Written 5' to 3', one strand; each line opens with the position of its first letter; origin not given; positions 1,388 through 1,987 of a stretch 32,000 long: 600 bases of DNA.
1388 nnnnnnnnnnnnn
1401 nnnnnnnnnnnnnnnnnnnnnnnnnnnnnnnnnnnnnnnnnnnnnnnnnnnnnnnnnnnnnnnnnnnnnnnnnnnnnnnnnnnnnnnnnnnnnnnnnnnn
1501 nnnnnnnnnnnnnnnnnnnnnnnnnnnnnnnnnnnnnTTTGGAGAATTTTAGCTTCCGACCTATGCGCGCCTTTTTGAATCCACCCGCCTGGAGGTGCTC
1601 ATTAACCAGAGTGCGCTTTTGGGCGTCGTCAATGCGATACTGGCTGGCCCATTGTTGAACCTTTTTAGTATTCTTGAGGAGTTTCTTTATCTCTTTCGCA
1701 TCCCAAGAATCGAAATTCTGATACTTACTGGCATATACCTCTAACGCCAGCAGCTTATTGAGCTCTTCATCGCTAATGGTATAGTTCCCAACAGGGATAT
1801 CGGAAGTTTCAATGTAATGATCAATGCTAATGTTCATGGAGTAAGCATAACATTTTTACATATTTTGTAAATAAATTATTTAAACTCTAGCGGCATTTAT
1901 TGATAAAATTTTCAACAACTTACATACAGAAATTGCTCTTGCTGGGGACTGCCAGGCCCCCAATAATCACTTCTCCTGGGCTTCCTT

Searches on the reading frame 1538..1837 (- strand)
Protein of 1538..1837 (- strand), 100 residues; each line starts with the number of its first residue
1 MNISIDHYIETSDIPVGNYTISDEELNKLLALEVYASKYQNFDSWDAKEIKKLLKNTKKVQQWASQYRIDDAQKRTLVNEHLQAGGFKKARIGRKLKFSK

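Call 61: search_protein_representatives(alignment_id=A1)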
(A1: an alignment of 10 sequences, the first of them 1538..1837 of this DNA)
Query: 10 sequences, 106 profile positions. Proteins with E-value up to 0.001 (for the whole library): 15; up to 1e-10: 7; up to 1e-30: 0. The best 15 are listed.
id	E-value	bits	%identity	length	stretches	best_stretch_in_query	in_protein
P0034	1.0e-21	93.6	-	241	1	5-106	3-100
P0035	5.7e-18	81.5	-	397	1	3-101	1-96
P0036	1.4e-15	73.8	-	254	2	3-101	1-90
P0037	1.0e-13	67.9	-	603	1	4-101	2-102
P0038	5.0e-13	65.6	-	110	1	3-82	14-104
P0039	3.0e-12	63.1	-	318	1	3-103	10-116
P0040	1.1e-11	61.4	-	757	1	13-105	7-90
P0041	2.9e-10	56.8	-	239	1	3-97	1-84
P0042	9.3e-10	55.1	-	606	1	30-103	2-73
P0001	3.7e-09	53.2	-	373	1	4-91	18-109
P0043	3.9e-07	46.7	-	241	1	7-96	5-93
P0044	4.1e-07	46.7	-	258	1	6-101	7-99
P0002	3.3e-06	43.7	-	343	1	4-92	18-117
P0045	2.8e-04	37.5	-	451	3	46-92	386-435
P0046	3.8e-04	37.1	-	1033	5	13-65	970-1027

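Call 62: predict_structure(alignment_id=A1)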
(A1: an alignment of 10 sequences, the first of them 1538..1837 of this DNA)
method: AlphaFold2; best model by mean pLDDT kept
length: 100 residues; sequences in the alignment: 10
mean_pLDDT: 72.7   pTM: 0.57
mean pLDDT of the five models: 72.7, 71.0, 68.3, 63.7, 50.6
residues with pLDDT >= 90: 0; 70-90: 71; 50-70: 28; < 50: 1
segments of 3 or more residues with pLDDT < 50: none
pLDDT, mean of each block of 10 residues (from residue 1): 59 65 82 74 62 74 76 82 78 75
secondary structure, 60 per line:
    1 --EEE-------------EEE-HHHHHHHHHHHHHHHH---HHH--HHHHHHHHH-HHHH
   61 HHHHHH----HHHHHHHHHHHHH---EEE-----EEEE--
elements in order: E3-5 E19-21 H23-38 H47-55 H57-66 H71-83 E87-89 E95-98

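Call 64: fold_search(model_id=the predicted structure, library=pdb)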
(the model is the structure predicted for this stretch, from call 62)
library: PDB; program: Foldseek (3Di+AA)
matches with E <= 10: 58; with E <= 0.001: 0
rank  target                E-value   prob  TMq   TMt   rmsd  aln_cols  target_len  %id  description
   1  6rxx_Ch               2.8e+00  0.07  0.21  0.16   9.8        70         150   18  Cryo-EM structure of the 90S pre-ribosome (Kre33-Noc4) from Chaetomium thermophilum, state C, Poly-Ala (released 2019-08-14)
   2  8d8k_6                3.2e+00  0.07  0.27  0.14  10.4        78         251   14  Yeast mitochondrial small subunit assembly intermediate (State 2) (released 2022-12-21)
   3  7t4a_B                4.1e+00  0.08  0.33  0.13  12.6        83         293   16  Structure of SARS-CoV-2 3CL protease in complex with inhibitor 11c (released 2021-12-22)
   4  5zeb_o                4.1e+00  0.06  0.22  0.24   9.7        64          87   19  M. Smegmatis P/P state 70S ribosome structure (released 2018-09-26)
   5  9mcl_A                4.9e+00  0.07  0.33  0.13  13.0        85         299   16  Crystal structure of SARS-Cov-2 main protease K90R mutant in complex with Leritrelvir (released 2026-03-25)
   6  8hqh_A                5.2e+00  0.07  0.33  0.13  12.7        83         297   16  Crystal structure of SARS-Cov-2 main protease M49I mutant in complex with inhibitor YH-53 (released 2023-12-20)
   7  8huv_A                5.2e+00  0.06  0.33  0.13  13.0        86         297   16  Crystal structure of SARS-Cov-2 main protease G15S mutant in complex with S217622 (released 2023-06-21)
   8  8h3g_B                5.2e+00  0.06  0.33  0.13  13.0        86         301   16  Crystal Structure of SARS-CoV-2 Main Protease (Mpro) E166V Mutant in Complex with Inhibitor Enstrelvir (released 2023-10-11)
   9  8wzq_A                5.2e+00  0.06  0.33  0.13  13.1        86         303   16  Crystal structure of SARS-Cov-2 main protease V186F mutant in complex with CCF0058981 (released 2024-04-17)
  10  8j9b_I                5.2e+00  0.06  0.27  0.11   6.3        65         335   23  LnaB-actin binary complex (released 2024-05-08)
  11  3m8a_E                5.5e+00  0.06  0.23  0.29   8.8        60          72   13  Crystal Structure of Swine Flu Virus NS1 N-Terminal RNA Binding Domain from H1N1 Influenza A/California/07/2009 (released 2010-04-28)
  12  8dt9_B                5.5e+00  0.06  0.33  0.13  12.7        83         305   16  Crystal Structure of SARS CoV-2 Mpro mutant L141R with Pfizer Intravenous Inhibitor PF-00835231 (released 2024-02-07)
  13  6eri_BO               5.5e+00  0.04  0.21  0.27  10.1        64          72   17  Structure of the chloroplast ribosome with chl-RRF and hibernation-promoting factor (released 2018-04-18)
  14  9i0v_A                5.9e+00  0.09  0.30  0.14   3.5        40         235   15  Crystal structure of DasR in complex with a synthetic DasR-binding RNA aptamer (released 2026-01-28)
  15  8j36_A                5.9e+00  0.06  0.33  0.13  12.7        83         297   16  Crystal structure of SARS-Cov-2 main protease M49I mutant in complex with PF00835231 (released 2024-05-01)
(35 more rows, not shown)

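Call 66: find_encoding_contigs(protein=P0044, flank=10000, max_places=10)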
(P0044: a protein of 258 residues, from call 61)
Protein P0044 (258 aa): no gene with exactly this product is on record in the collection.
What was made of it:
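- Tried and rejected: P0044 was also absent (call 66).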

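Call 68: find_encoding_contigs(protein=P0036, flank=10000, max_places=10)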
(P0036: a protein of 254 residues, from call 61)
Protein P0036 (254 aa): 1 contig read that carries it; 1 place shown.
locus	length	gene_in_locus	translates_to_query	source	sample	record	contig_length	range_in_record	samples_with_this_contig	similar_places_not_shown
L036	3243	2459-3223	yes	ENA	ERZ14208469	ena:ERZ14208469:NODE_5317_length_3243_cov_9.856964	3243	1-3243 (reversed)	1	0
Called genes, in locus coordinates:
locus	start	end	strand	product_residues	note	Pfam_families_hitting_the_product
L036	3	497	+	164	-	?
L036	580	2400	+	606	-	-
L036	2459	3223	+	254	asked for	-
